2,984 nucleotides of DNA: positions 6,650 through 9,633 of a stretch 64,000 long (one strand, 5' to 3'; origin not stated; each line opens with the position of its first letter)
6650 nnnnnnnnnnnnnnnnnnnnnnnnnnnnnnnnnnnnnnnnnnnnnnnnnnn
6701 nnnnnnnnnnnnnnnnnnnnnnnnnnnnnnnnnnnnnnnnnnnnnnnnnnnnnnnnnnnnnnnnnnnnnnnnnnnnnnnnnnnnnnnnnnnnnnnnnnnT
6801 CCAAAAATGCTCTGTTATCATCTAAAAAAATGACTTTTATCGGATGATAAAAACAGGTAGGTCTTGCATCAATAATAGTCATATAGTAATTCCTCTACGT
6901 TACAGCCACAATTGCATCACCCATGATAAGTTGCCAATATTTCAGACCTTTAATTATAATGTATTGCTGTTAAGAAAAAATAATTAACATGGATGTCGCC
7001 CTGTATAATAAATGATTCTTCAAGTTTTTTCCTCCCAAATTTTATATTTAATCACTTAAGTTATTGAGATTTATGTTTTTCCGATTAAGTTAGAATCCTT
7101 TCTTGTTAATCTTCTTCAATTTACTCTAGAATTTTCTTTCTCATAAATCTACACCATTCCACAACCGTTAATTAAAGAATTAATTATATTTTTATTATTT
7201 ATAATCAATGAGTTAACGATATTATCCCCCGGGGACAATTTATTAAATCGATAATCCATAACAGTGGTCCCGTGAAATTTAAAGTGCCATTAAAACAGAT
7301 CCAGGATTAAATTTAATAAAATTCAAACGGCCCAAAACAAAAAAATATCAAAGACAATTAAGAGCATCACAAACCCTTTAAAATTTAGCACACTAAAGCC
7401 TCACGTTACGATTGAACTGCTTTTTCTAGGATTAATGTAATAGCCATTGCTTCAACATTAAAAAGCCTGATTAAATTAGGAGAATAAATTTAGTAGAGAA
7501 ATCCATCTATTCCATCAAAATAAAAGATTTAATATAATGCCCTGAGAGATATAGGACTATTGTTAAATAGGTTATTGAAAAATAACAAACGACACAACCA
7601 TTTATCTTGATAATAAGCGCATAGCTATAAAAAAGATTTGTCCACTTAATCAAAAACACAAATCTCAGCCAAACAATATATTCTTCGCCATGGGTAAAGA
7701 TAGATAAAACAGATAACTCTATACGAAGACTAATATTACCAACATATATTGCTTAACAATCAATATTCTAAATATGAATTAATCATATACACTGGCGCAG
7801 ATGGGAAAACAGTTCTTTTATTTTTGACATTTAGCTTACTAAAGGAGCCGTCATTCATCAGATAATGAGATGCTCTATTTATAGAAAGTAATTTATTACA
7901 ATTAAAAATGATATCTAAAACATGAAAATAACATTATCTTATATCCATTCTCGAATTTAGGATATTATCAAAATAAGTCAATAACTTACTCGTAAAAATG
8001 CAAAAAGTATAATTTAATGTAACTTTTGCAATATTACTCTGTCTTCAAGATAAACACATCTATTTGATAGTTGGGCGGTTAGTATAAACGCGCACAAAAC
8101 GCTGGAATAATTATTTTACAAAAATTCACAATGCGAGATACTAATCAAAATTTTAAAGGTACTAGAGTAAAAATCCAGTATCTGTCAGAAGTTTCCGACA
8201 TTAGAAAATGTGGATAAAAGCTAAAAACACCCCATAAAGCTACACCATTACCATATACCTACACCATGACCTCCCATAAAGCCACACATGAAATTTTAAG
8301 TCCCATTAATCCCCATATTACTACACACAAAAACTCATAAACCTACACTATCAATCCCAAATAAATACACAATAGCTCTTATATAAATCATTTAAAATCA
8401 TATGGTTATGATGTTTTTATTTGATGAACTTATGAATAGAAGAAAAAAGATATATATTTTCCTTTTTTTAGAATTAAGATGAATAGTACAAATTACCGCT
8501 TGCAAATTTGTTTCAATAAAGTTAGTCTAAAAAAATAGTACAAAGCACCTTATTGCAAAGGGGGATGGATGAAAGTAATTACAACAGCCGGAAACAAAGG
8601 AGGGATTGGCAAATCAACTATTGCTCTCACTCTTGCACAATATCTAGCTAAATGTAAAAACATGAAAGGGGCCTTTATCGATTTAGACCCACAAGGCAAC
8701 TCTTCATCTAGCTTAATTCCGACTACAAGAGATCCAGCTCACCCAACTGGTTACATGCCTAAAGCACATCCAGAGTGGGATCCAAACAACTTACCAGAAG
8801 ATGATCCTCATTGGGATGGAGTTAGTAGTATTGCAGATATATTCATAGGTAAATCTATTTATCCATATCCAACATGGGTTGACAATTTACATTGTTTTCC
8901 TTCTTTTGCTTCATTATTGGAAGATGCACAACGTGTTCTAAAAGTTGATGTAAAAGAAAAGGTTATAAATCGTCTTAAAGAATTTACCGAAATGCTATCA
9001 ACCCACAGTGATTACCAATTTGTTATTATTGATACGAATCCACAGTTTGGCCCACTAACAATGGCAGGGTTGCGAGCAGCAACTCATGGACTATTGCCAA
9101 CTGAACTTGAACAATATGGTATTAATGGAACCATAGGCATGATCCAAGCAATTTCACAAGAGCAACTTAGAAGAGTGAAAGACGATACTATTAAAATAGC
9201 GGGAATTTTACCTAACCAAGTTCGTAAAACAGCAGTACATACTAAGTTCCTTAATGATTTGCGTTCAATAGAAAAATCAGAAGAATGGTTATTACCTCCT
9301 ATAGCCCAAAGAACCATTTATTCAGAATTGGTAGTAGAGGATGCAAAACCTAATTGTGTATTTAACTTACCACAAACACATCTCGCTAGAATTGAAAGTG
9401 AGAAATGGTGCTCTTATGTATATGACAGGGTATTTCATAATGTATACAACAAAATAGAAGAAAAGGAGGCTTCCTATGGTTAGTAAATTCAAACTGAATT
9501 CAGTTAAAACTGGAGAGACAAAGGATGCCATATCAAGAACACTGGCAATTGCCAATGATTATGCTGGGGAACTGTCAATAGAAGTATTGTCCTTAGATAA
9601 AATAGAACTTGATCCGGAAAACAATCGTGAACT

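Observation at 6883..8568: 1.7-kb ORF-free AT-rich region ending in a perfect DnaA box and six 21-22-bp iterons directly upstream of parA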

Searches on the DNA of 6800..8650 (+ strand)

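Call 10: search_dna_similar(query=window:6883-8568:+, collection=plasmids, mode=distant, max_rows=30)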
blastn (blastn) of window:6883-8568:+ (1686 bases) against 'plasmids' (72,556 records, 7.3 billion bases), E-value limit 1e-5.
Records with a match: 2; places in all: 4; records where one place covers at least 80% of the query: 0.
Best place of each record, by identity: 80-90% 1; 60-80% 1.
By first word of the organism name: Legionella 2.
By predicted mobility (MOB-suite, as given by PLSDB): non-mobilizable 1; conjugative 1.
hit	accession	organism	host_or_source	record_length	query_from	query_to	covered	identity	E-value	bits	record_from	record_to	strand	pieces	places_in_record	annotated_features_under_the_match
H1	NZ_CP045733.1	Legionella sp. MW5194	Water,water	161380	1004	1686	41%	73.3%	2e-100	375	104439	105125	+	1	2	none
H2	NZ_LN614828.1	Legionella fallonii LLAP-10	-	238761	1342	1672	20%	80.8%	6e-76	293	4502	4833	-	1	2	none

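Call 52: search_rna_families(source=window, start=6800, end=8650, threshold=evalue, max_evalue=1)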
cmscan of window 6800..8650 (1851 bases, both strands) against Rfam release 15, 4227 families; matches with E-value up to 1: 1.
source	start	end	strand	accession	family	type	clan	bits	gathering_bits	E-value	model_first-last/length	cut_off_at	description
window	7828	7892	+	RF00249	mir-46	Gene; miRNA;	-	23.2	44.7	0.11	1-85/85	no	mir-46/mir-47/mir-281 microRNA precursor family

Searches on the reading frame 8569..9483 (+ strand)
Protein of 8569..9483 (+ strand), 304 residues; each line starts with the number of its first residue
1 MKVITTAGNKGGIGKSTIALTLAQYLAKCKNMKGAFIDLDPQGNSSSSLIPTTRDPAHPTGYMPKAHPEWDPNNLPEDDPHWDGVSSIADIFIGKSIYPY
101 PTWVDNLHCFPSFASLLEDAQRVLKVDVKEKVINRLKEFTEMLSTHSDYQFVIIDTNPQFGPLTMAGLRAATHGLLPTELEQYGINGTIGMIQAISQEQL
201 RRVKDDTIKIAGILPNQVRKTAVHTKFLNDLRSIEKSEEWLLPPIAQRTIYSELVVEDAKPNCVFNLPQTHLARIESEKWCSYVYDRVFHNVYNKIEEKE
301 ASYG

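Call 8: search_protein_families(library=pfam, proteins=[window:8569-9483:+], max_evalue=0.01)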
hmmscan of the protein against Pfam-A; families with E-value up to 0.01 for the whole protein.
window:8569-9483:+ (304 aa): 6 families
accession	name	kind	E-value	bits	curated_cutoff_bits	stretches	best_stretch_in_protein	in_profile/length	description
PF13614.12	AAA_31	-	5.6e-22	79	27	1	1-200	1-169/177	AAA domain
PF01656.29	CbiA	-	4.2e-17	62.7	25.4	1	4-255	1-119/125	CobQ/CobB/MinD/ParA nucleotide binding domain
PF10609.15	ParA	-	6.3e-07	29.5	27.1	1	2-57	4-58/246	NUBPL iron-transfer P-loop NTPase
PF09140.17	MipZ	-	7.4e-05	22.6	20.7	1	3-47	2-45/262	ATPase MipZ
PF02374.21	ArsA_ATPase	-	0.0036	17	24.3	0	1-44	1-42/305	Anion-transporting ATPase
PF16575.11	CLP1_P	-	0.0072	16.6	26.6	0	13-44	5-35/188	mRNA cleavage and polyadenylation factor CLP1 P-loop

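Call 42: find_related_loci(query=A3, collection=genome_contigs, flank=6000)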
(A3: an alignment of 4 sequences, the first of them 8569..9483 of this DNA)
Query A3 (304 aa) in genome_contigs; peptide patterns used: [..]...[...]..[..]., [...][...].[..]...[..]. (x = any residue, [..] = any of these).
600 stretches matched a pattern (row limit reached: there are more); 339 encode a relative of the query (tblastn E <= 1e-3); the best 80 are kept; 80 distinct loci.
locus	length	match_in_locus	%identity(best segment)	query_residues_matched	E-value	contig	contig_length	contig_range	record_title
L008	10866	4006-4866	42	2-291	1e-75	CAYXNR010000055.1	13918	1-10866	MAG TPA_asm: uncultured Coxiellaceae bacterium isolate SRP200132_co1_729 genome assembly, contig: NODE_7695_length_13918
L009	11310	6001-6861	42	2-291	5e-75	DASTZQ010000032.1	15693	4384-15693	MAG TPA_asm: Gammaproteobacteria bacterium isolate SMAG_U2473 k141_507278, whole genome shotgun sequence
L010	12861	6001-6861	39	2-291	4e-68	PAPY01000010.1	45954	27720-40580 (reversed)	MAG: Legionellales bacterium isolate SP151 MHASMcontig_140066, whole genome shotgun sequence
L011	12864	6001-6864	38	1-289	1e-65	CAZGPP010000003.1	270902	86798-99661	MAG TPA_asm: uncultured Coxiellaceae bacterium isolate SRP242652_co2_27 genome assembly, contig: NODE_24_length_270902_c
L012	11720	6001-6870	38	1-289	2e-62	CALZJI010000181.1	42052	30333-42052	MAG: uncultured Chromatiaceae bacterium isolate FCS_M_Gamma_042 genome assembly, contig: k121_320316, whole genome shotg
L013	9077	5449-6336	31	1-294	2e-35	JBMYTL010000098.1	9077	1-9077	MAG: Gammaproteobacteria bacterium isolate ME_XS_2211_2_bin_61 ME_XS_2211_2_bin_61_112, whole genome shotgun sequence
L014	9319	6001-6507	28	2-201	4e-15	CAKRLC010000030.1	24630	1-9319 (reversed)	MAG: uncultured Roseburia sp. isolate REFINED_METABAT215_TOP10_CONTIGS_1500_ASSEMBLY_K77_MERGED__Hadza_MoBio_hadza-A-D_D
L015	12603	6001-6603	27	1-218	9e-15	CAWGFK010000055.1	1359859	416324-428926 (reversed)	MAG: uncultured cyanobacterium isolate MFD01721.bin.1.50 genome assembly, contig: contig_5357, whole genome shotgun sequ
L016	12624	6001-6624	28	1-228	2e-14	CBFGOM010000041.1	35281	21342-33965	MAG TPA_asm: uncultured Oscillatoriaceae bacterium isolate SRR29873479_metabat2_16 genome assembly, contig: ERZ27315265.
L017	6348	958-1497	28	2-214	4e-14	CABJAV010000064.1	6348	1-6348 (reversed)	Lachnospiraceae bacterium isolate MGYG-HGUT-00136 genome assembly, contig: .20427_4_25.64, whole genome shotgun sequence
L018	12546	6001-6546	31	2-203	8e-14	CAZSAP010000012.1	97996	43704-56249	MAG TPA_asm: uncultured bacterium isolate binchicken_co269_236 genome assembly, contig: NODE_218_length_97996_cov_59.208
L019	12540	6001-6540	28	2-214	7e-14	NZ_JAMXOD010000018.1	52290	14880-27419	Aequitasia blattaphilus strain PAL113 NODE_18, whole genome shotgun sequence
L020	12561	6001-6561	27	2-216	1e-13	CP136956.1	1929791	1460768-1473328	Mollicutes bacterium LVI A0078 chromosome, complete genome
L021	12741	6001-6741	25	9-298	1e-13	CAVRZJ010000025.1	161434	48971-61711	MAG: uncultured Acidobacteriota bacterium isolate MFD05942.bin.2.248 genome assembly, contig: contig_92075, whole genome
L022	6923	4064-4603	26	2-214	1e-13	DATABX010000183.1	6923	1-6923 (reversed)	MAG TPA_asm: Actinomycetota bacterium isolate SMAG_U6709 k141_2516853, whole genome shotgun sequence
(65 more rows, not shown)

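Call 51: search_protein_families(library=ncbifam, proteins=[window:8569-9483:+], max_evalue=0.01)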
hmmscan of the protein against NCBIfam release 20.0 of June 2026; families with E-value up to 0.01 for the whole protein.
window:8569-9483:+ (304 aa): 13 families
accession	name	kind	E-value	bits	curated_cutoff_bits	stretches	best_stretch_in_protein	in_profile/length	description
NF041546.1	ParA_partition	equivalog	1.4e-15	57.4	180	2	3-46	1-43/203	ParA family partition ATPase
TIGR03453.1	partition_RepA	equivalog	4.6e-11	42.2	348.45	2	102-176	185-262/387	plasmid partitioning protein RepA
NF010443.0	PRK13869.1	subfamily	3.2e-09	36.1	446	2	101-175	201-278/405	plasmid-partitioning protein RepA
NF041283.1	PrgP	equivalog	7.7e-09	35.3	400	1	2-61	3-62/297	ParA superfamily DNA segregation protein PrgP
NF041136.1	MrpORP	equivalog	3.3e-05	23.3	450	1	3-50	7-53/365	iron-sulfur cluster carrier protein MrpORP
TIGR03371.1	cellulose_yhjQ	equivalog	0.00013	21.5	157.85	1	1-43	1-42/246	cellulose biosynthesis protein BcsQ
NF010461.0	PRK13886.1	subfamily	0.00053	19.5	360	1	5-42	6-42/241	conjugal transfer protein TraL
NF047398.1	AAA_KGGVGR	domain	0.00088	19.6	90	1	1-51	2-51/190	KGGVGR-motif variant AAA ATPase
NF010259.0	PRK13705.1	equivalog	0.0028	16.6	725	0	3-46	108-151/388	plasmid-partitioning protein SopA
TIGR01969.1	minD_arch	subfamily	0.0029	16.8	201.75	0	3-29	2-28/251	cell division ATPase MinD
TIGR01968.1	minD_bact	equivalog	0.0036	16.7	212.9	0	2-40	2-39/261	septum site-determining protein MinD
TIGR03815.1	CpaE_hom_Actino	equivalog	0.0037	16.4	154.45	1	3-43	113-152/340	septum site-determining protein Ssd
TIGR04291.1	arsen_driv_ArsA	equivalog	0.0042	15.8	650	0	3-29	322-347/565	arsenical pump-driving ATPase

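Call 84: search_protein_families(library=pfam, proteins=[L012:1628-3010:+, L012:3039-3590:+, L012:5006-5896:-, L012:8639-9142:+, L012:10264-11208:+, L013:2148-3089:+, L013:3929-5350:-, L013:7904-8371:+, L012:682-1356:-], max_evalue=0.001)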
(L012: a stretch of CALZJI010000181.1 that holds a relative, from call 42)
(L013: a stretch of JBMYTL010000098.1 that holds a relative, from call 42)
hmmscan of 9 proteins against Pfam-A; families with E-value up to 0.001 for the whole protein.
L012:1628-3010:+ (460 aa): 0 families

L012:3039-3590:+ (183 aa): 1 family
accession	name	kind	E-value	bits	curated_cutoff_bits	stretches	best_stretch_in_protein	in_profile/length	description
PF11198.13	DUF2857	-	5e-24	85.3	36.8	1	17-179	8-173/174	Protein of unknown function (DUF2857)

L012:5006-5896:- (296 aa): 3 families
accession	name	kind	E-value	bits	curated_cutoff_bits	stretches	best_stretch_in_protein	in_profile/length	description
PF07042.17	TrfA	-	1.5e-47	162.4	22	1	12-284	3-280/282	TrfA protein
PF10134.15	RPA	-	5.7e-07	29.8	27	1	113-177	62-130/228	Replication initiator protein A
PF06504.17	RepC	-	0.00067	19.4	22.8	0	124-271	107-257/272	Replication protein C (RepC)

L012:8639-9142:+ (167 aa): 2 families
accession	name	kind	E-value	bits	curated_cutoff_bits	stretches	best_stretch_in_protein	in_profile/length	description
PF20432.4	Xre-like-HTH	-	3.4e-09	37.3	25.8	1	44-109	1-62/63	Antitoxin Xre-like helix-turn-helix domain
PF09722.15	Xre_MbcA_ParS_C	-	4.8e-07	30.1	24.5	1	116-166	3-50/51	Antitoxin Xre/MbcA/ParS C-terminal toxin-binding domain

L012:10264-11208:+ (314 aa): 3 families
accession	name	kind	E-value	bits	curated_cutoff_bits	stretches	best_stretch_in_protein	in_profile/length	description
PF17762.8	HTH_ParB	-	6.4e-17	62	22.6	1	142-237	4-100/102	ParB HTH domain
PF23552.2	ParB_C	-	1.1e-12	47.6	23.8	1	260-308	1-49/50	ParB dimerisation domain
PF02195.25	ParB_N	-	2e-08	34.6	26.3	1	74-125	37-84/95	ParB N-terminal domain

L013:2148-3089:+ (313 aa): 1 family
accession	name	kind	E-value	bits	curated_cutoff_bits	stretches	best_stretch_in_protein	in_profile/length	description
PF05472.16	Ter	-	2e-16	60.3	22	1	10-311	2-296/296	DNA replication terminus site-binding protein (Ter protein)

L013:3929-5350:- (473 aa): 0 families

L013:7904-8371:+ (155 aa): 0 families

L012:682-1356:- (224 aa): 5 families
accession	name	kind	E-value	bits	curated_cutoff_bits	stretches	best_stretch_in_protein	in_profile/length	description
PF00072.30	Response_reg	-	2.3e-21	76.5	30.2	1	13-126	1-111/111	Response regulator receiver domain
PF00196.25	GerE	-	2e-08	34.2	23.5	1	156-211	1-56/57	Bacterial regulatory proteins, luxR family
PF13384.12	HTH_23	-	2.5e-05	24.4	24.6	1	161-193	6-38/50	Homeodomain-like domain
PF08281.18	Sigma70_r4_2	-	0.00065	19.7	25.7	0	161-193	14-47/54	Sigma-70, region 4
PF02796.21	HTH_7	-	0.00069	20.1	23.8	0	164-189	13-38/45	Helix-turn-helix domain of resolvase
